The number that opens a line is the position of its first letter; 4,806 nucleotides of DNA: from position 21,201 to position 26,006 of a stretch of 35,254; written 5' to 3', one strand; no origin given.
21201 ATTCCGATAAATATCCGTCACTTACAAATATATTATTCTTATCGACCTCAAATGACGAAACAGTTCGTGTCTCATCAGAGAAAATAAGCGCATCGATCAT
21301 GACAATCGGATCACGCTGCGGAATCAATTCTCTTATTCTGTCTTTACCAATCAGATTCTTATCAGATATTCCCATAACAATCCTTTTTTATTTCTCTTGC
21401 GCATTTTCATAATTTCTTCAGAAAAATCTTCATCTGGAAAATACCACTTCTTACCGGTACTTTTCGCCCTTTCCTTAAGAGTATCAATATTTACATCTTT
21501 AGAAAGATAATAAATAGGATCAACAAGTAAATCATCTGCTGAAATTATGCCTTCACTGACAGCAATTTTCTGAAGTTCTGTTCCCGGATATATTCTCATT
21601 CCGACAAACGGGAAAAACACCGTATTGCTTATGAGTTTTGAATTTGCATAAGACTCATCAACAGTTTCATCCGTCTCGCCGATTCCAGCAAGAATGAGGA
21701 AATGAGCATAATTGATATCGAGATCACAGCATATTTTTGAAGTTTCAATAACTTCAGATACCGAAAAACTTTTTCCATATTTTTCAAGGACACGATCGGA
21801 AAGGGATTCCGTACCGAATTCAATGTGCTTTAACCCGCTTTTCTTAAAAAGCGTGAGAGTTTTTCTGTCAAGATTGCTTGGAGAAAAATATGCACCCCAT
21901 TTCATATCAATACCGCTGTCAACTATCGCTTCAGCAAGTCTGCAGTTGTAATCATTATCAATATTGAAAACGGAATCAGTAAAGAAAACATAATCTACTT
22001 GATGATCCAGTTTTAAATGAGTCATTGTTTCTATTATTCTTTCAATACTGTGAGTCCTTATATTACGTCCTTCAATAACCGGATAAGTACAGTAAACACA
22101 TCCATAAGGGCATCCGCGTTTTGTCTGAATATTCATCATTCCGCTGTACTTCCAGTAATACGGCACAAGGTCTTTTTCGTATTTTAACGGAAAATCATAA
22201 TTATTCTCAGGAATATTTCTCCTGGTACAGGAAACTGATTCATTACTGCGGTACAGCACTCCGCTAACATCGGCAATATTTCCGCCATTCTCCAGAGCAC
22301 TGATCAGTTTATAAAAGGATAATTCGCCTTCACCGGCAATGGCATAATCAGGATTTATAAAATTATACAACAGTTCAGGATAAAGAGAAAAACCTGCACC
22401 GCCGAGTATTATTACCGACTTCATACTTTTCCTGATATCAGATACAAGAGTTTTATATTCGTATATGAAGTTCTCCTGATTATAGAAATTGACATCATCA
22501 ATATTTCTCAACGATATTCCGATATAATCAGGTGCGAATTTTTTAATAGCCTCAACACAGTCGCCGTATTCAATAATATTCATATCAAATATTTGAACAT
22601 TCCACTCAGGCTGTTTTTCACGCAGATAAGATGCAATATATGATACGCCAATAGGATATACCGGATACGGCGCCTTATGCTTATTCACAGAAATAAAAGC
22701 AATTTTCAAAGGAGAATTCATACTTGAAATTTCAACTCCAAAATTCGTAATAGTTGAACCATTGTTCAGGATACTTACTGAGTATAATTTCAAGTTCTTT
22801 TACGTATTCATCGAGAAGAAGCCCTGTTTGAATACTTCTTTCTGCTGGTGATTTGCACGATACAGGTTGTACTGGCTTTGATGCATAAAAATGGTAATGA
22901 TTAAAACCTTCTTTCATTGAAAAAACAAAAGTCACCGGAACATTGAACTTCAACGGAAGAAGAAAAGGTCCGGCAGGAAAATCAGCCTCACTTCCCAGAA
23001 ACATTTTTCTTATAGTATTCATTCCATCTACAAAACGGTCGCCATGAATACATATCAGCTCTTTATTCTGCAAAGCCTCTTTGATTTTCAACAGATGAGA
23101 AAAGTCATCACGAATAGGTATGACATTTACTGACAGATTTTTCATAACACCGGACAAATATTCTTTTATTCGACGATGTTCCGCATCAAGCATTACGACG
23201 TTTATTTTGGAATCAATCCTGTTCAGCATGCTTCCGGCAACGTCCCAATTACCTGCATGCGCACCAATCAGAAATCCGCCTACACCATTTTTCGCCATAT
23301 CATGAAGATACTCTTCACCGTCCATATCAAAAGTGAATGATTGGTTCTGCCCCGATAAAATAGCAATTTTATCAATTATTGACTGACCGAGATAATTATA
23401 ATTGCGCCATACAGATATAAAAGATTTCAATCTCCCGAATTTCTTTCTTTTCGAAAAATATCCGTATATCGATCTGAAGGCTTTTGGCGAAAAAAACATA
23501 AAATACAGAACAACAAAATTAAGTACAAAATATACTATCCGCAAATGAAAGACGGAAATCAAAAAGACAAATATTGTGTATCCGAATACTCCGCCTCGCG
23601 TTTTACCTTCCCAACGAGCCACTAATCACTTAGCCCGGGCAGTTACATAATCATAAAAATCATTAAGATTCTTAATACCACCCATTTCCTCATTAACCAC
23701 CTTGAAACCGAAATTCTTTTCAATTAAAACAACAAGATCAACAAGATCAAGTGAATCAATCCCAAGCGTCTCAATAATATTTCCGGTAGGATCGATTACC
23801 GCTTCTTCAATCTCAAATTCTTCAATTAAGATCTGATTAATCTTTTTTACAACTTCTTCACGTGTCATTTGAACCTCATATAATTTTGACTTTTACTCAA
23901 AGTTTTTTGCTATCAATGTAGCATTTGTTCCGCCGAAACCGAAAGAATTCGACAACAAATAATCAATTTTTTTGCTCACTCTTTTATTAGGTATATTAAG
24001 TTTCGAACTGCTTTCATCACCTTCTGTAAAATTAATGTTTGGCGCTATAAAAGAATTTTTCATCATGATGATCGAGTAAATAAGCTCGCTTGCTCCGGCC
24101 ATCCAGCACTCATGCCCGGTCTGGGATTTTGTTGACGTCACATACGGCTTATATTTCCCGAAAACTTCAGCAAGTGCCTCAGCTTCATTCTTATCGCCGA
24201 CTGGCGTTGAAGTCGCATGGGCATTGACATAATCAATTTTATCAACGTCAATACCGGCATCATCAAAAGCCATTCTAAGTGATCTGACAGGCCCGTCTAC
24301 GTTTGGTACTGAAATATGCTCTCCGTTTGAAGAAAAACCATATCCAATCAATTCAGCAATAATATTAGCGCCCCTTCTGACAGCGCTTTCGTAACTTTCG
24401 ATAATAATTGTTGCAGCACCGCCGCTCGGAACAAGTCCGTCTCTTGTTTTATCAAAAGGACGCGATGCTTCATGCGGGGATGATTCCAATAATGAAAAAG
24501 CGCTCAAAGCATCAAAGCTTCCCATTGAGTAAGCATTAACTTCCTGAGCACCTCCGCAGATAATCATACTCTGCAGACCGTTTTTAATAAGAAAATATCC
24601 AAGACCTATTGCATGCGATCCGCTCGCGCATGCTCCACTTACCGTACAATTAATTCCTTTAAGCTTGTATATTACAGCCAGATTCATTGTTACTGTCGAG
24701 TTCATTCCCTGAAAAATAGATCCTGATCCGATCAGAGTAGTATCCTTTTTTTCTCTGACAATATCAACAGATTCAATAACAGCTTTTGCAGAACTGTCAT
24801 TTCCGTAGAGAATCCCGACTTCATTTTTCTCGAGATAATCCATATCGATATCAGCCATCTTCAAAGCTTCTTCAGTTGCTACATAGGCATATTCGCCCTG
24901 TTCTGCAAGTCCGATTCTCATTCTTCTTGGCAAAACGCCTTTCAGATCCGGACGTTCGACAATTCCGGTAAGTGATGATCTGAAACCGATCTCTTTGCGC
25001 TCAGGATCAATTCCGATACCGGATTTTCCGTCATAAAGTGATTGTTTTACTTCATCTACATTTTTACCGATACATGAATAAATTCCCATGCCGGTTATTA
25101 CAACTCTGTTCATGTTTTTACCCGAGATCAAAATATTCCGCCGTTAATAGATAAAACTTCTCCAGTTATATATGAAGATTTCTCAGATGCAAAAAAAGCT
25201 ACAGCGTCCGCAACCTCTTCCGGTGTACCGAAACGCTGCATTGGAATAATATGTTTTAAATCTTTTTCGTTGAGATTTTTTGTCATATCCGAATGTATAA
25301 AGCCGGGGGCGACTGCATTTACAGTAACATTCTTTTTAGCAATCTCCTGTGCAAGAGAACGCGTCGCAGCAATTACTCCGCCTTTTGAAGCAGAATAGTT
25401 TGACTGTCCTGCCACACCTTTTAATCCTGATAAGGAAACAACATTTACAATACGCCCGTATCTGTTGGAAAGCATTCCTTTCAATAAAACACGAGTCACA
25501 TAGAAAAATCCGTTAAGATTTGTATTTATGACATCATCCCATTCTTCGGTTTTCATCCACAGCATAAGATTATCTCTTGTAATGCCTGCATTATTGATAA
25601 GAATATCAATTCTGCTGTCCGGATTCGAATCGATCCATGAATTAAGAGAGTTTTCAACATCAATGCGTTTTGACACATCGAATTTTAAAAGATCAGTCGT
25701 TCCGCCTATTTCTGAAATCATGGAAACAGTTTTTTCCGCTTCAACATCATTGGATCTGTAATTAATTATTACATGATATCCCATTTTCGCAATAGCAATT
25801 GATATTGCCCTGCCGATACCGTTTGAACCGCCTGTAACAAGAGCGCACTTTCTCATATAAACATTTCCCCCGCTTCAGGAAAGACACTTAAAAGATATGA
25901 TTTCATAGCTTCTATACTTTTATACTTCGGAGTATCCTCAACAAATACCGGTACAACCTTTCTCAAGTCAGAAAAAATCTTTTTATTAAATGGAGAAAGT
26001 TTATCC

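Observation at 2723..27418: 22-gene co-directional flexirubin / aryl-polyene-type biosynthetic cluster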

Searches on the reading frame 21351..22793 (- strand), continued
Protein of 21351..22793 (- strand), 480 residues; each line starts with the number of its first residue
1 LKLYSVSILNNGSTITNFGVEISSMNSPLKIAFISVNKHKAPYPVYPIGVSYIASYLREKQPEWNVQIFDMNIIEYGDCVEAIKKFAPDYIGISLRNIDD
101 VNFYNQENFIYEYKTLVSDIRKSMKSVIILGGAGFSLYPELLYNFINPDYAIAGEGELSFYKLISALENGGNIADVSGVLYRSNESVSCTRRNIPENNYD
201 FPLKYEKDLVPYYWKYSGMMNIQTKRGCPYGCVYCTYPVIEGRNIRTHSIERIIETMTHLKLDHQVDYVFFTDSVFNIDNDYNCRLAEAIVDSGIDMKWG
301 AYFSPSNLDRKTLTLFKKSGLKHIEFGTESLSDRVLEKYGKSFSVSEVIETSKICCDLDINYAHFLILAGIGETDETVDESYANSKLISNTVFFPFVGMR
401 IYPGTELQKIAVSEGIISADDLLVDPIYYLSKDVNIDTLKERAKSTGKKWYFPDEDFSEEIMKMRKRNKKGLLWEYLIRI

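Call 43: find_encoding_contigs(protein=P0008, flank=10000, max_places=1)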
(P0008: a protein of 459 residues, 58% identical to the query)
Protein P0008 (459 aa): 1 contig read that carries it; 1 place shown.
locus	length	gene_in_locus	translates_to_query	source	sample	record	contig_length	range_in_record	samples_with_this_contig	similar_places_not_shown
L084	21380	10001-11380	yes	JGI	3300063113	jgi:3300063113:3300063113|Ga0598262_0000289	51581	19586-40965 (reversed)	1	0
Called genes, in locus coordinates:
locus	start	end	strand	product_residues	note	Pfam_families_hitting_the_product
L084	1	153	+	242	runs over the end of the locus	PF08032:SpoU_sub_bind, PF00588:SpoU_methylase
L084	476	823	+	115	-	-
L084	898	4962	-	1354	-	PF03176:MMPL (weak), PF01553:Acyltransferase, PF00891:Methyltransf_2, PF05175:MTS (weak), PF13847:Methyltransf_31, PF08241:Methyltransf_11, PF08242:Methyltransf_12, PF13649:Methyltransf_25, +1 more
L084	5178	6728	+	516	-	PF00221:Lyase_aromatic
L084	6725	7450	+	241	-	PF00106:adh_short, PF08659:KR, PF13561:adh_short_C2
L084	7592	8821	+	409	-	PF00109:ketoacyl-synt, PF02801:Ketoacyl-synt_C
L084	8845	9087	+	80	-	PF23297:ACP_SdgA_C (weak), PF00550:PP-binding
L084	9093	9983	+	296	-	PF03279:Lip_A_acyltrans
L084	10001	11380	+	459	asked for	PF02310:B12-binding, PF04055:Radical_SAM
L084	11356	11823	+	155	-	PF22817:ApeP-like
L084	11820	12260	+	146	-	PF13279:4HBT_2, PF03061:4HBT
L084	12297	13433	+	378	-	PF00109:ketoacyl-synt, PF02801:Ketoacyl-synt_C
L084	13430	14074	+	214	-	-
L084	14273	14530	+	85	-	PF00550:PP-binding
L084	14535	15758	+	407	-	PF00109:ketoacyl-synt, PF02801:Ketoacyl-synt_C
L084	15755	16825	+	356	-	PF00109:ketoacyl-synt (weak), PF13723:Ketoacyl-synt_2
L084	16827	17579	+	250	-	PF01522:Polysacc_deac_1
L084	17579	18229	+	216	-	PF03548:LolA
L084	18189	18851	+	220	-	-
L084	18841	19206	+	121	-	PF22818:ApeI-like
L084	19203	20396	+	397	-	PF00535:Glycos_transf_2, PF09835:DUF2062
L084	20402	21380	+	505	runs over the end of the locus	PF00890:FAD_binding_2 (weak), PF01266:DAO (faint), PF01593:Amino_oxidase, PF13450:NAD_binding_8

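Call 44: find_encoding_contigs(protein=P0063, flank=10000, max_places=1)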
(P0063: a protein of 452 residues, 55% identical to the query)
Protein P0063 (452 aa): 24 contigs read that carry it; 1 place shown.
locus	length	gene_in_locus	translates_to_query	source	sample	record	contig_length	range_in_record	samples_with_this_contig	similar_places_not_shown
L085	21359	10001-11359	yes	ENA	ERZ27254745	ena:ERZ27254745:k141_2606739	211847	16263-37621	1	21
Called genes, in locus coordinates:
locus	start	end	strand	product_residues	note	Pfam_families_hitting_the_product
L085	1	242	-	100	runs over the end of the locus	PF00550:PP-binding (weak)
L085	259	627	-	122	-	-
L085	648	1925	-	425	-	PF02310:B12-binding (weak), PF04055:Radical_SAM (faint)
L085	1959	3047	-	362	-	PF00685:Sulfotransfer_1 (weak), PF13469:Sulfotransfer_3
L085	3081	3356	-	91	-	PF00550:PP-binding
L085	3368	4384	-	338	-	PF14399:BtrH_N, PF16169:DUF4872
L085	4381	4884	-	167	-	-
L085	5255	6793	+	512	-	PF00221:Lyase_aromatic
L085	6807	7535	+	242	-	PF00106:adh_short, PF08659:KR, PF13561:adh_short_C2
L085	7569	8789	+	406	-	PF00109:ketoacyl-synt, PF02801:Ketoacyl-synt_C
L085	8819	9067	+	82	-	PF00550:PP-binding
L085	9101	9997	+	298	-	PF03279:Lip_A_acyltrans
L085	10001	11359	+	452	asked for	PF02310:B12-binding, PF04055:Radical_SAM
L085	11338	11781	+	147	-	PF22817:ApeP-like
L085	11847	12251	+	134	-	-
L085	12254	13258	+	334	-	PF14399:BtrH_N, PF16169:DUF4872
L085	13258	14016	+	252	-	PF00005:ABC_tran, PF13304:AAA_21 (weak)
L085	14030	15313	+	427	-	PF12679:ABC2_membrane_2, PF12698:ABC2_membrane_3, PF01061:ABC2_membrane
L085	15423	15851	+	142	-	PF13279:4HBT_2, PF03061:4HBT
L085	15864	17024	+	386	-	PF00109:ketoacyl-synt, PF02801:Ketoacyl-synt_C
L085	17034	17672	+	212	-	-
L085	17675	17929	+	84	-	PF00550:PP-binding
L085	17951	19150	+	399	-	PF00109:ketoacyl-synt, PF00108:Thiolase_N (faint), PF02801:Ketoacyl-synt_C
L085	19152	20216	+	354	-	PF00109:ketoacyl-synt (weak), PF13723:Ketoacyl-synt_2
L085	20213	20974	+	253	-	PF01522:Polysacc_deac_1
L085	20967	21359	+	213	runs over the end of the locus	PF03548:LolA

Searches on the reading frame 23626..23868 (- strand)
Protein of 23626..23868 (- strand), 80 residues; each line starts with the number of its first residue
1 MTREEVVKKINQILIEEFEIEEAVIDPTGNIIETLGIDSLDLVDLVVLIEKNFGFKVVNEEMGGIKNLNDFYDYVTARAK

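Call 3: search_protein_families(library=pfam, proteins=[window:23626-23868:-], max_evalue=0.01)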
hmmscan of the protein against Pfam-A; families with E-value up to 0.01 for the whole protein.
window:23626-23868:- (80 aa): 2 families
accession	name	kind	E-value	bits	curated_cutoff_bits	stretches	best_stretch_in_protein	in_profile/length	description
PF00550.31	PP-binding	-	2.6e-09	37.6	20.8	1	9-75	2-67/67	Phosphopantetheine attachment site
PF23297.2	ACP_SdgA_C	-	0.007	16.9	27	1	4-74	9-78/95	Highly reducing polyketide synthase sdgA, C-terminal ACP domain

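Call 6: search_protein_families(library=ncbifam, proteins=[window:23626-23868:-], max_evalue=0.001)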
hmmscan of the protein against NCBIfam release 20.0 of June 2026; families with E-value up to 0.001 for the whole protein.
window:23626-23868:- (80 aa): 15 families
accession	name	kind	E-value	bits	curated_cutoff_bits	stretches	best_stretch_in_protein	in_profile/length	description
NF002148.0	PRK00982.1-2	subfamily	2.9e-17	62.3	71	1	3-78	2-77/79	acyl carrier protein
NF003757.0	PRK05350.1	equivalog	7.1e-15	54.9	65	1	1-76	2-77/83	acyl carrier protein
NF002150.0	PRK00982.1-4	subfamily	7.6e-15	54.9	66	1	1-79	1-79/80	acyl carrier protein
TIGR00517.1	acyl_carrier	equivalog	7.9e-13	48.1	70.45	1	4-77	2-75/77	acyl carrier protein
NF002149.0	PRK00982.1-3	equivalog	2.7e-12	46.5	106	1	5-79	3-77/78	acyl carrier protein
NF009104.0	PRK12449.1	equivalog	5e-12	45.6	70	1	1-79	1-79/80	acyl carrier protein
NF002151.0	PRK00982.1-5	equivalog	7.3e-12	45.2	92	1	5-78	3-76/78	acyl carrier protein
NF040636.1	AcpM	exception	4.8e-11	42.5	146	1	2-76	2-76/93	meromycolate extension acyl carrier protein AcpM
NF002147.0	PRK00982.1-1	equivalog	4.9e-11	42.3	84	1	1-77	3-79/83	acyl carrier protein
NF005079.0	PRK06508.1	equivalog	3.2e-10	40.3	83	1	7-61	5-59/93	acyl carrier protein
NF058660.1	cispen_ACP_AmcB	equivalog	8.2e-07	29.1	80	1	6-62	2-60/80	cispentacin biosynthesis acyl carrier protein AmcB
NF006031.0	PRK08172.1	equivalog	1.9e-06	28.4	76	1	9-73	8-72/82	acyl carrier protein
NF006617.0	PRK09184.1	subfamily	1.5e-05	25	70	1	3-61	11-73/96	phosphopantetheine-binding protein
NF005798.0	PRK07639.1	equivalog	3.2e-05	24.3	100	1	1-62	1-63/91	petrobactin biosynthesis protein AsbD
NF004533.0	PRK05883.1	equivalog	0.00021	21.1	72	1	4-70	22-88/100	acyl carrier protein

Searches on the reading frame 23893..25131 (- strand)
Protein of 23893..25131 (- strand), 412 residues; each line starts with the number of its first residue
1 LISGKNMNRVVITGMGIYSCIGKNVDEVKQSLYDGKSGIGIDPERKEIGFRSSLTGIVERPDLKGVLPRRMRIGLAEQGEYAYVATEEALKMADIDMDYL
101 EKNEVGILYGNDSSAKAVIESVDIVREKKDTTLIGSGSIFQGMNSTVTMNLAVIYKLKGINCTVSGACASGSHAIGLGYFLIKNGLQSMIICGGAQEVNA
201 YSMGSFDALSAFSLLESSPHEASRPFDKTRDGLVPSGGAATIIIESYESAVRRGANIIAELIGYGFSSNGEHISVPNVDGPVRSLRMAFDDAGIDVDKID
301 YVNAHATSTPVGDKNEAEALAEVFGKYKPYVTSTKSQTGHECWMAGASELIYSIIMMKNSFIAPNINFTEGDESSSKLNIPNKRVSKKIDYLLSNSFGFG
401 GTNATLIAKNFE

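Call 3: search_protein_families(library=pfam, proteins=[window:23893-25131:-], max_evalue=0.01)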
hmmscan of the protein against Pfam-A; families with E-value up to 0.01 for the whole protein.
window:23893-25131:- (412 aa): 3 families
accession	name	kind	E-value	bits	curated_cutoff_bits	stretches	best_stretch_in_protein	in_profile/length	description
PF02801.28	Ketoacyl-synt_C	-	1.4e-30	106.2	20.8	1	259-368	2-118/119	Beta-ketoacyl synthase, C-terminal domain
PF00109.32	ketoacyl-synt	-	1.7e-29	103.6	20.8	1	7-250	1-252/252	Beta-ketoacyl synthase, N-terminal domain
PF00108.29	Thiolase_N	-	0.0042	16.9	26.4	1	115-202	31-119/260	Thiolase, N-terminal domain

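Call 6: search_protein_families(library=ncbifam, proteins=[window:23893-25131:-], max_evalue=0.001)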
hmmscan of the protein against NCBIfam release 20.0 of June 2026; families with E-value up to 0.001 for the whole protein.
window:23893-25131:- (412 aa): 27 families (the best 25 are shown)
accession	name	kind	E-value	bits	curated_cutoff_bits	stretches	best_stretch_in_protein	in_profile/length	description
NF005935.0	PRK07967.1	equivalog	1.7e-112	376.2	630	1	7-411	1-404/406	beta-ketoacyl-ACP synthase I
TIGR03150.1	fabF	equivalog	5.9e-100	334.8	493.75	1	8-408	1-406/407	beta-ketoacyl-ACP synthase II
NF005589.0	PRK07314.1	subfamily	1.5e-96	323.7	387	1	6-411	2-412/413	beta-ketoacyl-ACP synthase II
NF006587.0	PRK09116.1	equivalog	2.4e-88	296.7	470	1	7-410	1-406/408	beta-ketoacyl-ACP synthase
NF004970.0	PRK06333.1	subfamily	5e-84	282.6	525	1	6-411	2-422/424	beta-ketoacyl-ACP synthase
NF006274.0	PRK08439.1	equivalog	1.5e-80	271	621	1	7-410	1-405/406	beta-ketoacyl-ACP synthase II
NF005490.0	PRK07103.1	equivalog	1.8e-65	221.6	445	1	6-409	2-411/414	polyketide beta-ketoacyl:acyl carrier protein synthase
NF005076.0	PRK06501.1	equivalog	3.6e-65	220.5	629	1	10-408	13-420/425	beta-ketoacyl-ACP synthase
NF006434.0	PRK08722.1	equivalog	9.3e-65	219.1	759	1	8-410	4-413/414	beta-ketoacyl-ACP synthase II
NF006618.0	PRK09185.1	subfamily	2.7e-58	197.9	407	1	7-408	2-390/394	beta-ketoacyl-ACP synthase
NF005916.1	PRK07910.1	equivalog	1.4e-55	188.9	560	1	3-407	7-414/418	KasA/KasB family beta-ketoacyl-ACP synthase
NF004618.0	PRK05952.1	equivalog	1e-50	172.7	455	1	9-408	3-380/384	beta-ketoacyl-ACP synthase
NF058662.1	cispenta_AmcF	equivalog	2e-47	162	325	1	10-408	2-367/369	cispentacin biosynthesis acyltransferase subunit AmcF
NF040607.1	mycolic_Pks13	equivalog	8.4e-31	106.3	2100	1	86-410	196-525/1680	polyketide synthase Pks13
NF045894.1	PKS_plus_SDR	equivalog_domain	1.9e-27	95.4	1740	1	88-407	100-423/1515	type I polyketide synthase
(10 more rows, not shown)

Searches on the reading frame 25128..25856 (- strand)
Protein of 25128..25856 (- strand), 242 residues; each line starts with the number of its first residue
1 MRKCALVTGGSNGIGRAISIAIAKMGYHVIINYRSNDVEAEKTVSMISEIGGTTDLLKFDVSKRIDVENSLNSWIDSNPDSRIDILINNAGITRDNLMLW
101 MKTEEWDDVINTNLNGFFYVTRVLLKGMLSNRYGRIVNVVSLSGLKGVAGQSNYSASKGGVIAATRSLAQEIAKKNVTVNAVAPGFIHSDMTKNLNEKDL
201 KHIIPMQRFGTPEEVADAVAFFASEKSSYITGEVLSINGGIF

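Call 3: search_protein_families(library=pfam, proteins=[window:25128-25856:-], max_evalue=0.01)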
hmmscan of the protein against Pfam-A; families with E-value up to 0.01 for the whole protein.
window:25128-25856:- (242 aa): 3 families
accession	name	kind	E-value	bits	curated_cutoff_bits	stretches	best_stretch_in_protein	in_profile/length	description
PF00106.31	adh_short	-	5.1e-57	192.9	26.6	1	3-198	1-193/195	short chain dehydrogenase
PF13561.12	adh_short_C2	-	6.1e-57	193.3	27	1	12-241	6-235/236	Enoyl-(Acyl carrier protein) reductase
PF08659.16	KR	-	1.4e-16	61.3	22.6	1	6-158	4-153/180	KR domain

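Call 6: search_protein_families(library=ncbifam, proteins=[window:25128-25856:-], max_evalue=0.001)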
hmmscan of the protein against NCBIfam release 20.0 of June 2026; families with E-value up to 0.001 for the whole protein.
window:25128-25856:- (242 aa): 233 families (the best 25 are shown)
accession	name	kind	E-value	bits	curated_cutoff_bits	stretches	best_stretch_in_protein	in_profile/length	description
NF053542.1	FlxB_rubin_SDR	equivalog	5.1e-116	386.5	340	1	3-241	1-239/239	flexirubin biosynthesis SDR family reductase FlxB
TIGR01830.1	3oxo_ACP_reduc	equivalog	2.5e-88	295.8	297.75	1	5-241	1-238/239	3-oxoacyl-[acyl-carrier-protein] reductase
NF004200.0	PRK05653.1-5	equivalog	1e-83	280.6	273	1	1-241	1-241/242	3-oxoacyl-ACP reductase FabG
NF004199.0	PRK05653.1-4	equivalog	3.1e-82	275.9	301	1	3-241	6-245/247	3-oxoacyl-ACP reductase FabG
NF004197.0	PRK05653.1-1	equivalog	1.1e-78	264.3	332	1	2-241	7-246/249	3-oxoacyl-ACP reductase FabG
TIGR01829.1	AcAcCoA_reduct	subfamily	6.3e-76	255.2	302.1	1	3-242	1-241/242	acetoacetyl-CoA reductase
NF009464.0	PRK12824.1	subfamily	1.1e-75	254.5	269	1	1-242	1-243/245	3-oxoacyl-ACP reductase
NF009466.0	PRK12826.1-2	subfamily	3.7e-73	246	222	1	2-240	3-243/248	3-oxoacyl-ACP reductase FabG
NF004198.0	PRK05653.1-3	equivalog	5e-70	235.8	296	1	3-241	8-246/248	3-oxoacyl-ACP reductase FabG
TIGR01831.1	fabG_rel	equivalog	1.2e-66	224.5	338.85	1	6-241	2-238/239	3-ketoacyl-ACP reductase FabG2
NF009547.0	PRK12936.1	subfamily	1e-64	218.5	436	1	4-241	8-242/245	3-ketoacyl-(acyl-carrier-protein) reductase NodG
NF047420.2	EF_P_mod_YmfI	equivalog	9.4e-62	208.8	238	1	5-241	2-235/236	elongation factor P 5-aminopentanone reductase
NF004818.0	PRK06172.1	equivalog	3.9e-61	206.6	336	1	3-241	8-250/253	SDR family oxidoreductase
NF005559.1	PRK07231.1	subfamily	9.3e-58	195.6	215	1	3-241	5-247/249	glucose 1-dehydrogenase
NF006110.0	PRK08261.1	equivalog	1.5e-57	195.5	410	1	3-239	215-448/454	3-oxoacyl-ACP reductase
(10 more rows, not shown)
